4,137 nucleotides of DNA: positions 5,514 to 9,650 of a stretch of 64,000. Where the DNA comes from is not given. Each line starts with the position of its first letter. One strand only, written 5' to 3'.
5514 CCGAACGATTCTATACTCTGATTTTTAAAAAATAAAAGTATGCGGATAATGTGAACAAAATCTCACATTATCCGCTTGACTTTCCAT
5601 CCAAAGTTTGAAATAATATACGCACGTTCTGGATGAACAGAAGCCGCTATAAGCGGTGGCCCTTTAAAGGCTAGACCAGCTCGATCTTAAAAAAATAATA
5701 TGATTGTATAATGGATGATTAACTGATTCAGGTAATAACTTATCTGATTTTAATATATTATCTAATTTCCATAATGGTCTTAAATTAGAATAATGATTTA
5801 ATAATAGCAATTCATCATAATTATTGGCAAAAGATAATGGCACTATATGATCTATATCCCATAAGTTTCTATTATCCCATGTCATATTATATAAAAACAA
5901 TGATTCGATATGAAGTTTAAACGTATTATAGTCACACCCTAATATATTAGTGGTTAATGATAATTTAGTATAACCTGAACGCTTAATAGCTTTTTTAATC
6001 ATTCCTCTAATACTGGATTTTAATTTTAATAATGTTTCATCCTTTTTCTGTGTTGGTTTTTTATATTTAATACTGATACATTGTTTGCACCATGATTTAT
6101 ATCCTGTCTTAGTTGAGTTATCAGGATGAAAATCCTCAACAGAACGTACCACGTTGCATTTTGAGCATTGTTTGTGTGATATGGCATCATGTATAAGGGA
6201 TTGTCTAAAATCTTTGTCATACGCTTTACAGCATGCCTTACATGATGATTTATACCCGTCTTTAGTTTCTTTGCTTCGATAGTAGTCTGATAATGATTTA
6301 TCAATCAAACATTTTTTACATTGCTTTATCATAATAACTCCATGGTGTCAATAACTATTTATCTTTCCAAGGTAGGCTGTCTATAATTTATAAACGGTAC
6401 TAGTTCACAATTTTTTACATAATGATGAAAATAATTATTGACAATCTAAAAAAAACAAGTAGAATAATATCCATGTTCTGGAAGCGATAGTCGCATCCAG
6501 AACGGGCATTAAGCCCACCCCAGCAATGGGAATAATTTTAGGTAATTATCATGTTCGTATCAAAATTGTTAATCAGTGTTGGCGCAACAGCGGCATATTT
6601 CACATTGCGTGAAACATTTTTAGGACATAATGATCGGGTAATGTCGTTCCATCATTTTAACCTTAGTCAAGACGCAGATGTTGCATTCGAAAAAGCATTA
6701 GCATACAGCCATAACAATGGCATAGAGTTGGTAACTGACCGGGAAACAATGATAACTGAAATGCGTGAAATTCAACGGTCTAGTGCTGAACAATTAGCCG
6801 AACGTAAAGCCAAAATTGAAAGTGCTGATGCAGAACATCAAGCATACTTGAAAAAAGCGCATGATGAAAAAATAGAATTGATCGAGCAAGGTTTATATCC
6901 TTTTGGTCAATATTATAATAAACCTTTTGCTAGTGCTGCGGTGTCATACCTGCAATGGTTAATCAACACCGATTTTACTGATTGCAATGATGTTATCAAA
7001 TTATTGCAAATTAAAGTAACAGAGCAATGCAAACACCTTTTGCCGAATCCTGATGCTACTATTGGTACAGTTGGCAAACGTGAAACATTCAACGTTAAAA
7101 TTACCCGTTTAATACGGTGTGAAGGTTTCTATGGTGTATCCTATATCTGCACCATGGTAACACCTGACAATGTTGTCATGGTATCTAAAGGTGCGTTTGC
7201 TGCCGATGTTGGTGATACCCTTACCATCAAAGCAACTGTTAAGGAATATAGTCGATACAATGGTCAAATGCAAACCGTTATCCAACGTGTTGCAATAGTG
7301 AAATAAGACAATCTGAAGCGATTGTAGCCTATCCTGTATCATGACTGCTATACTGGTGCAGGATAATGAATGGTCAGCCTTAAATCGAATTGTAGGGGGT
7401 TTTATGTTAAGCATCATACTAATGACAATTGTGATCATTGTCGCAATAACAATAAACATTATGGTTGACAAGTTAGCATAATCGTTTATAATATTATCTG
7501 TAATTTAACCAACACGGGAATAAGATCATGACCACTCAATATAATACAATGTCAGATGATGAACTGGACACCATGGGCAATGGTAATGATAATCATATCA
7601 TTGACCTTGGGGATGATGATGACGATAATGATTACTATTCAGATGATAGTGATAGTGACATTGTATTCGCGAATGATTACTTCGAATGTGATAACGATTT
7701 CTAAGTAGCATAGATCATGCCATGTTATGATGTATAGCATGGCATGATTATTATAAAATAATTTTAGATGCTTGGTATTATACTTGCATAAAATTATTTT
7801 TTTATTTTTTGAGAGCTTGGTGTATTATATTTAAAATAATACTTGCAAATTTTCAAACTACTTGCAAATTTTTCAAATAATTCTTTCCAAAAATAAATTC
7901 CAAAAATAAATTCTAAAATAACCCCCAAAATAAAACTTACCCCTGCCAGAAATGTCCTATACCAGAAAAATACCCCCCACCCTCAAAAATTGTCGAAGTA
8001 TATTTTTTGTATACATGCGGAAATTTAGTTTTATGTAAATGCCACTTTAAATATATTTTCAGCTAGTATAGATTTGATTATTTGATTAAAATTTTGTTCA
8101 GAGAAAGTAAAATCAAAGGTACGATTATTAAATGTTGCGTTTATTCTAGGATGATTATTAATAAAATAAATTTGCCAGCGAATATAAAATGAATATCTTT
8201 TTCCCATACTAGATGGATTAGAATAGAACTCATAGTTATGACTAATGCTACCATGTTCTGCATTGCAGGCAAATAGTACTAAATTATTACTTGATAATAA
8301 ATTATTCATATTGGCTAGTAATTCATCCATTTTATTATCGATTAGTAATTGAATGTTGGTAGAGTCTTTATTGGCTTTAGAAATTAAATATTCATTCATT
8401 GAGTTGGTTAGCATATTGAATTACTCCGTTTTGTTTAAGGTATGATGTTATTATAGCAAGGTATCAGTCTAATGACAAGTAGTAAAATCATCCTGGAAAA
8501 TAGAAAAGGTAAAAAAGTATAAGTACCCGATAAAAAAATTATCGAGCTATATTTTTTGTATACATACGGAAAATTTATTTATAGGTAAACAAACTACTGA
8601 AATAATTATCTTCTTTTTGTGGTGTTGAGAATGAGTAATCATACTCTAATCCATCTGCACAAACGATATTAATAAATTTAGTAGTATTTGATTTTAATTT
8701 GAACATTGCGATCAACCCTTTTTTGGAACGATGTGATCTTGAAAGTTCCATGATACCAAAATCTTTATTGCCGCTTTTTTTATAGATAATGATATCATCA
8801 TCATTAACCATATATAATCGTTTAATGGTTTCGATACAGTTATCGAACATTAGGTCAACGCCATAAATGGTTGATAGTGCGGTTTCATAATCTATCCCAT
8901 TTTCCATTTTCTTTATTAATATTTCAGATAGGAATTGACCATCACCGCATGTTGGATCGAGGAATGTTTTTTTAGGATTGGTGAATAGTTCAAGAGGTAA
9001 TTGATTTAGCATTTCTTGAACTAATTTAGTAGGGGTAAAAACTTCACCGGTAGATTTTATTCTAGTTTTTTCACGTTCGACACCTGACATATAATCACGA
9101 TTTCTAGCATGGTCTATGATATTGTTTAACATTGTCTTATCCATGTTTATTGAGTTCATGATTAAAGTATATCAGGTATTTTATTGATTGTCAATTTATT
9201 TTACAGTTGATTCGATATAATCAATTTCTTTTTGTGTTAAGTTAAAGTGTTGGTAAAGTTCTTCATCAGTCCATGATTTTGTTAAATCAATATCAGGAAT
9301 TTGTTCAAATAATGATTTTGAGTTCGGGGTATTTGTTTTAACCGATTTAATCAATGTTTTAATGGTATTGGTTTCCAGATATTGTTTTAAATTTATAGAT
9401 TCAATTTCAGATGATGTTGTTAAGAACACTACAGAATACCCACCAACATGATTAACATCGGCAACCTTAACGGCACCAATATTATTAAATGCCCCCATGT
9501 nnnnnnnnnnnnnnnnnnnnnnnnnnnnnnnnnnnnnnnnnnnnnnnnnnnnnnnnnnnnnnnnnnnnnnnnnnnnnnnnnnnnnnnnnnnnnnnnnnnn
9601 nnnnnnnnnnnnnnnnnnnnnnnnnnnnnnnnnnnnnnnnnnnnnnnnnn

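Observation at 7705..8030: ~320-bp non-coding, repeat-rich region between convergent genes (possible origin, small RNA or middle promoters)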

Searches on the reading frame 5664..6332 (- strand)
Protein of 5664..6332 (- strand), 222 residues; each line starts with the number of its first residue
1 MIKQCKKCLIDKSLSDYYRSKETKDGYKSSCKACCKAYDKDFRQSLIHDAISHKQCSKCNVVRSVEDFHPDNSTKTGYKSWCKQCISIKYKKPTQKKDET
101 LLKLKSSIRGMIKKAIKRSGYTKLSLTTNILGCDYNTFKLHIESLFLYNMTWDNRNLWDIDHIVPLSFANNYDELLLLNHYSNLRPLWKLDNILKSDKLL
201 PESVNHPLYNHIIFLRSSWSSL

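Call 10: search_protein_families(library=phrogs, proteins=[window:5664-6332:-], max_evalue=0.01)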
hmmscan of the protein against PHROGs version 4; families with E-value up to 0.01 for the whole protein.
window:5664-6332:- (222 aa): 12 families
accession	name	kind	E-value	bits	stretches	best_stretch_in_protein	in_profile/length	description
phrog_1035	-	DNA, RNA and nucleotide metabolism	4.8e-29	103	2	51-205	61-220/271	endonuclease VII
phrog_5558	-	moron, auxiliary metabolic gene and host takeover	2.1e-17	64.6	1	2-106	8-118/130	Lar-like restriction alleviation protein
phrog_2340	-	DNA, RNA and nucleotide metabolism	6.6e-12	46.9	2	52-111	7-65/171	endonuclease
phrog_2255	-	DNA, RNA and nucleotide metabolism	3.4e-10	40.7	2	1-45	52-102/211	HNH endonuclease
phrog_2633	-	DNA, RNA and nucleotide metabolism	5.2e-10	40.6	2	49-101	9-58/142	endonuclease VII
phrog_6611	-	unknown function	3.7e-09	37.9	1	52-86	140-174/180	-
phrog_30859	-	unknown function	7.7e-09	37.3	2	1-41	1-41/117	-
phrog_12813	-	unknown function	3e-08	34.7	2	53-93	153-193/199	-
phrog_6762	-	unknown function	2.2e-06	28.7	1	3-90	161-239/242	-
phrog_28061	-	unknown function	2.3e-06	29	1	148-202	4-60/62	-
phrog_5767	-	transcription regulation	0.0022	18.4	1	53-86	354-390/393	sigma factor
phrog_25681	-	unknown function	0.0098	17.7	0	52-96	9-53/88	-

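Call 73: search_protein_families(library=pfam, proteins=[window:5664-6332:-], max_evalue=0.01)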
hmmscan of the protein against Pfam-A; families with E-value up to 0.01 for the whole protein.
window:5664-6332:- (222 aa): 0 families

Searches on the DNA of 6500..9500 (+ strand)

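Call 6: search_dna_similar(query=window:6500-9500:+, collection=phages, mode=near, max_rows=30)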
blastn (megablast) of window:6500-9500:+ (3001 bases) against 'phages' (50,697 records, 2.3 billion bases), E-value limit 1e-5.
No match.

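Call 11: search_rna_families(source=window, start=7300, end=8500, threshold=evalue, max_evalue=10)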
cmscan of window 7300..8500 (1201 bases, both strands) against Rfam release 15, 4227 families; matches with E-value up to 10: 14.
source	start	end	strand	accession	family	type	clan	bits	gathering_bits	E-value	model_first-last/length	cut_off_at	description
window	7663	7758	+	RF00398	SNORA15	Gene; snRNA; snoRNA; HACA-box;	-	23.6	47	0.11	1-137/137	no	Small nucleolar RNA SNORA15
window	7465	7625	+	RF01848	ACEA_U3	Gene; snRNA; snoRNA; CD-box;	CL00100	23.5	55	0.033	1-209/209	no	ACEA small nucleolar RNA U3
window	7627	7747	+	RF01816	RsaA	Gene; sRNA;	-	21.5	50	0.65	1-134/134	no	RNA Staph. aureus A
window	7707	7771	+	RF03439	mir-1791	Gene; miRNA;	-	21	75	0.23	1-80/80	no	mir-1791 microRNA precursor family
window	7617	7710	+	RF00142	snoZ118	Gene; snRNA; snoRNA; CD-box;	-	20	48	1.4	1-108/108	no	Small nucleolar RNA Z118/Z121/Z120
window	7609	7670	+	RF00323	snoR79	Gene; snRNA; snoRNA; CD-box;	-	17.4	80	2.3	1-65/65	no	Small nucleolar RNA R79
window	7426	7512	-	RF02820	V_AS9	Gene; antisense;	-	16.5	50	6.3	1-104/104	no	Vibrio RNA AS9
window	7687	7781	+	RF02431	SpF22_sRNA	Gene; sRNA;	-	15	55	6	1-140/140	no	Streptococcus sRNA SpF22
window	7376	7393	+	RF01072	TMV_UPD-PK3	Cis-reg;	-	14.4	34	1.5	1-31/31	no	Pseudoknot of upstream pseudoknot domain (UPD) of the 3'UTR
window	7552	7617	+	RF01150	sR11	Gene; snRNA; snoRNA; CD-box;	-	14.4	39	8.5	1-57/57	no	Small nucleolar RNA sR11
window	7837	7873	-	RF00455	mir-15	Gene; miRNA;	CL00085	13.8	57.3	6.7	25-63/88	no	mir-15 microRNA precursor family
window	7712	7769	-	RF02763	IsrM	Gene; sRNA;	-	13.3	376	0.42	1-329/329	no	IsrM sRNA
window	7642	7766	+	RF02453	ncr952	Gene; sRNA;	-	12.4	100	8.2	1-143/143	no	Bacillus sRNA ncr952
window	7928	8037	-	RF01673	PhrS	Gene; sRNA;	-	10.7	37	6.2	1-212/212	no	PhrS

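Call 60: search_dna_similar(query=window:7700-8035:+, collection=phages, mode=distant, max_evalue=1, max_rows=15)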
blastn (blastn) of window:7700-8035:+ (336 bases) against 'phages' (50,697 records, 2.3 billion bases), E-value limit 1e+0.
Records with a match: 5; places in all: 5; records where one place covers at least 80% of the query: 0.
Best place of each record, by identity: 80-90% 5.
By first word of the organism name: Pseudomonas 5.
By host as written in the record: Pseudomonas aeruginosa PAO1 3; - 1; Pseudomonas aeruginosa 1.
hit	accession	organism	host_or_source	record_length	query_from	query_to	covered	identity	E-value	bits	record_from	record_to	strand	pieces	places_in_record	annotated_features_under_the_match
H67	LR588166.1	Pseudomonas phage vB_PaeM_MIJ3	-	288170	133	177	13%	82.6%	3e-1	41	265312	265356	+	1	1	structural protein: structural protein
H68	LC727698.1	Pseudomonas phage sp. 30-3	Pseudomonas aeruginosa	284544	133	177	13%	82.6%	3e-1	41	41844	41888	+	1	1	hypothetical protein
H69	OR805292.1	Pseudomonas phage Cassandra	Pseudomonas aeruginosa PAO1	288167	133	177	13%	82.6%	3e-1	41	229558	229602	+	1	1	virion structural protein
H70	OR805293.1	Pseudomonas phage Deifobo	Pseudomonas aeruginosa PAO1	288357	133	177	13%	82.6%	3e-1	41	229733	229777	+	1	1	virion structural protein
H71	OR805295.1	Pseudomonas phage Paride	Pseudomonas aeruginosa PAO1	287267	133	177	13%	82.6%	3e-1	41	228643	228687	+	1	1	virion structural protein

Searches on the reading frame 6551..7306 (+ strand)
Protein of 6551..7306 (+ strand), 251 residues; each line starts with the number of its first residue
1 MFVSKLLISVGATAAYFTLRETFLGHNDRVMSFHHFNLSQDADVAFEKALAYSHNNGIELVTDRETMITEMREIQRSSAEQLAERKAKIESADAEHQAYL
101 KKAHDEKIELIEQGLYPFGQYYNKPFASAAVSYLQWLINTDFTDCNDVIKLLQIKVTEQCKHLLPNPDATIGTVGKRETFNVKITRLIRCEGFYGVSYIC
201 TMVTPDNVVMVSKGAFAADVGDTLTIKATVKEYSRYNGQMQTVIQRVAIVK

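Call 10: search_protein_families(library=phrogs, proteins=[window:6551-7306:+], max_evalue=0.01)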
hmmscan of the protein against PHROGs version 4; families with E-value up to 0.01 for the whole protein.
window:6551-7306:+ (251 aa): 5 families
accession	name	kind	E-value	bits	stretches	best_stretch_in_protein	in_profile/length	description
phrog_3628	-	unknown function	2.4e-44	152.5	1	2-250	5-256/257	-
phrog_2319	-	unknown function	2.8e-18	67.4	1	171-250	315-397/399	-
phrog_27218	-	unknown function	1.1e-12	49.2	1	170-249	109-189/192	-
phrog_4095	-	unknown function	7.2e-07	30.1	1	212-249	188-225/234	-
phrog_30451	-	unknown function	0.00017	22.2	1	140-248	168-278/287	-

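Call 18: find_related_loci(query=window:6551-7306:+, collection=viral_contigs, flank=5000)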
Query window:6551-7306:+ (251 aa) in viral_contigs; peptide patterns used: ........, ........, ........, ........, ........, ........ (x = any residue, [..] = any of these).
4 stretches matched a pattern, but none encodes a relative of the query by tblastn (E <= 1e-3).

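Call 39: search_dna_similar(query=window:6551-7306:+, collection=phages, mode=protein, max_rows=20)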
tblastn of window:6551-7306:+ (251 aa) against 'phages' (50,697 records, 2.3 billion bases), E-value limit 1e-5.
Records with a match: 134; places in all: 135; records where one place covers at least 80% of the query: 73.
Best place of each record, by identity: <60% 134.
By first word of the organism name: Vibrio 51; Pseudomonas 50; Rhizobium 9; Bordetella 7; Serratia 5; Sinorhizobium 3; Aeromonas 3; Agrobacterium 2; Roseobacter 2; Sphaerotilus 1; and 1 more.
By host as written in the record: - 26; Pseudomonas aeruginosa PAO1 20; Pseudomonas aeruginosa 15; Bordetella bronchiseptica ATCC 10580 7; Pseudomonas sp. 5; Vibrio parahaemolyticus 5; Vibrio sp. 4; Pseudomonas aeruginosa PA14 3; and 36 more.
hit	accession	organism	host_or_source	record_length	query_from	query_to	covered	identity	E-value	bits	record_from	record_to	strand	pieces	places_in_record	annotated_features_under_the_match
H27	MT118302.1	Pseudomonas phage Epa38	Pseudomonas sp.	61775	2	250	99%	42.4%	4e-42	158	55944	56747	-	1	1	hypothetical protein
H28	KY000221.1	Bordetella phage CN1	Bordetella bronchiseptica ATCC 10580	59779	2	250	99%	41.6%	3e-41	155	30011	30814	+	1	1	hypothetical protein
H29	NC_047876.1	Bordetella phage CN1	Bordetella bronchiseptica ATCC 10580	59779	2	250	99%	41.6%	3e-41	155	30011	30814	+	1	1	hypothetical protein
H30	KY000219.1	Bordetella phage CN2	Bordetella bronchiseptica ATCC 10580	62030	2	248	98%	41.9%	1e-42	159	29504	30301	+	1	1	DNA binding domain protein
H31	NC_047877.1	Bordetella phage CN2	Bordetella bronchiseptica ATCC 10580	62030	2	248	98%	41.9%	1e-42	159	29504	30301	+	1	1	DNA binding domain protein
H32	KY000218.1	Bordetella phage MW2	Bordetella bronchiseptica ATCC 10580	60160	2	248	98%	41.8%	2e-42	159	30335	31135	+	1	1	DNA binding domain protein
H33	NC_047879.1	Bordetella phage MW2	Bordetella bronchiseptica ATCC 10580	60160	2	248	98%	41.8%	2e-42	159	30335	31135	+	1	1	DNA binding domain protein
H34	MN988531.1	Rhizobium phage RHph_Y5A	Rhizobium phaseoli N161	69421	2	250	99%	40.2%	3e-49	178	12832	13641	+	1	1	hypothetical protein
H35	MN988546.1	Rhizobium phage RHph_Y2_4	Rhizobium phaseoli Y2_4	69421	2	250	99%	40.2%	3e-49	178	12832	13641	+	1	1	hypothetical protein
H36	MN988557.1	Rhizobium phage RHph_Y52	Rhizobium phaseoli IE6794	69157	2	250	99%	38.1%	2e-47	173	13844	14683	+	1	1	hypothetical protein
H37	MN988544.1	Rhizobium phage RHph_Y21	Rhizobium phaseoli N841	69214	2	250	99%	38.1%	2e-47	173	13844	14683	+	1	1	hypothetical protein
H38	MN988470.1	Rhizobium phage RHph_TM3_3_9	Rhizobium etli T3_9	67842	2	250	99%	38.1%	5e-46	169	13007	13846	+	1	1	hypothetical protein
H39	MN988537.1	Rhizobium phage RHph_TM3_3_10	Rhizobium etli T3_10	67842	2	250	99%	38.1%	5e-46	169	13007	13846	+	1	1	hypothetical protein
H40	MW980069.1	Rhizobium phage RHEph19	Rhizobium etli sv. phaseoli N561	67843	2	250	99%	38.1%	5e-46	169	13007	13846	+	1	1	hypothetical protein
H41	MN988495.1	Rhizobium phage RHph_TM3_3_13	Rhizobium etli T3_13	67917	2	250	99%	38.1%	5e-46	169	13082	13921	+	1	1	hypothetical protein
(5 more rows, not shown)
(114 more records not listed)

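Call 73: search_protein_families(library=pfam, proteins=[window:6551-7306:+], max_evalue=0.01)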
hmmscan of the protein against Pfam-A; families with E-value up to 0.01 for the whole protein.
window:6551-7306:+ (251 aa): 0 families

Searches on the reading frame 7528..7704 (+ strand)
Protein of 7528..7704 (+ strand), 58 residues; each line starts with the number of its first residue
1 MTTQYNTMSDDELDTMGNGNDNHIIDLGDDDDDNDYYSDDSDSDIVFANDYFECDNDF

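Call 10: search_protein_families(library=phrogs, proteins=[window:7528-7704:+], max_evalue=0.01)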
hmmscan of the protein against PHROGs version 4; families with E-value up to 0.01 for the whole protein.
window:7528-7704:+ (58 aa): 0 families

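Call 20: find_encoding_contigs(protein=window:7528-7704:+, flank=5000, max_places=10)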
Protein window:7528-7704:+ (58 aa): 1 contig read that carries it; 1 place shown.
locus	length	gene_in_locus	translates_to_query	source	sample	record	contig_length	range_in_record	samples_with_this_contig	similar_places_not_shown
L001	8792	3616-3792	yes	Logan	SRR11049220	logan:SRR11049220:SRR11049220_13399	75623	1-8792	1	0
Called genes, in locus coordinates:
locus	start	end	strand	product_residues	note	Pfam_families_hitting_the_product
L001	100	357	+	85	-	-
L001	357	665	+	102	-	-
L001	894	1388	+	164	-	-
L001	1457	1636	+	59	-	-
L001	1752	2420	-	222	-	-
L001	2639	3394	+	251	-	-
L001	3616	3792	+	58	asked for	-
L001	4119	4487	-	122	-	-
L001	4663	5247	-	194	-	-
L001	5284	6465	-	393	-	PF07669:Eco57I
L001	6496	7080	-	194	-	-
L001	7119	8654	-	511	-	PF00270:DEAD, PF04851:ResIII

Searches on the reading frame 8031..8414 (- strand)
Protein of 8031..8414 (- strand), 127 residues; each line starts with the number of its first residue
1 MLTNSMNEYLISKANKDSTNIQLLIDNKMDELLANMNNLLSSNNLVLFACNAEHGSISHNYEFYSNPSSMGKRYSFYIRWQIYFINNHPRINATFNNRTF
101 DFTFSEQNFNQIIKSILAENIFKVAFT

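Call 10: search_protein_families(library=phrogs, proteins=[window:8031-8414:-], max_evalue=0.01)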
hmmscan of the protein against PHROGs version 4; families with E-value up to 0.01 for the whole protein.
window:8031-8414:- (127 aa): 2 families
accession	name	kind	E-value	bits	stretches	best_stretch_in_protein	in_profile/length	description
phrog_4215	-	unknown function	0.0011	19.8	1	77-123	18-64/149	-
phrog_25206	-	unknown function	0.0031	18.6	1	10-68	37-93/119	-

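Call 17: find_related_loci(query=window:8031-8414:-, collection=viral_contigs, flank=5000)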
Query window:8031-8414:- (127 aa) in viral_contigs; peptide patterns used: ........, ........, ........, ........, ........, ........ (x = any residue, [..] = any of these).
3 stretches matched a pattern, but none encodes a relative of the query by tblastn (E <= 1e-3).

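Call 19: find_encoding_contigs(protein=window:8031-8414:-, flank=5000, max_places=10)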
Protein window:8031-8414:- (127 aa): no gene with exactly this product is on record in the collection.

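Call 34: find_homologous_proteins(query=window:8031-8414:-, max_evalue=0.001)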
Query window:8031-8414:- (127 aa): 1 proteins with E <= 0.001 among 2 candidates.
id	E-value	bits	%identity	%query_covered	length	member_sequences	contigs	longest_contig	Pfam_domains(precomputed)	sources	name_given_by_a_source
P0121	1.3e-72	259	100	96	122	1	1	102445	-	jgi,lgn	-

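Call 38: find_encoding_contigs(protein=P0121, flank=10000, max_places=10)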
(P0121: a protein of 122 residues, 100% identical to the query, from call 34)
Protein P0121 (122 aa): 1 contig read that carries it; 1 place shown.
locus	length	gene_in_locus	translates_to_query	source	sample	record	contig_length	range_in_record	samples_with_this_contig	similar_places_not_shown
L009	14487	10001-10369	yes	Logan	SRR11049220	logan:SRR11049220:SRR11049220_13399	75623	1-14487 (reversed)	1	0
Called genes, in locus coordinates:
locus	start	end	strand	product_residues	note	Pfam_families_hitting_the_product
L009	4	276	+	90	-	-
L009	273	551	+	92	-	-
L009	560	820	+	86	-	-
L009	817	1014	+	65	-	-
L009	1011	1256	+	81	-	-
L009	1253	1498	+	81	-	-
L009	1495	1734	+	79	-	-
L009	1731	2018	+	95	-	-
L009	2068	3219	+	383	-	-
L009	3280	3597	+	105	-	-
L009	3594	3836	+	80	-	-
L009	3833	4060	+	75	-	-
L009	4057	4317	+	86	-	-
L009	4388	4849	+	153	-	-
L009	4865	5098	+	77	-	-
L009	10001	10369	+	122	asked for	-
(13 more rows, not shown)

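Call 73: search_protein_families(library=pfam, proteins=[window:8031-8414:-], max_evalue=0.01)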
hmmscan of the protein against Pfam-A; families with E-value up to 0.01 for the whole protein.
window:8031-8414:- (127 aa): 0 families
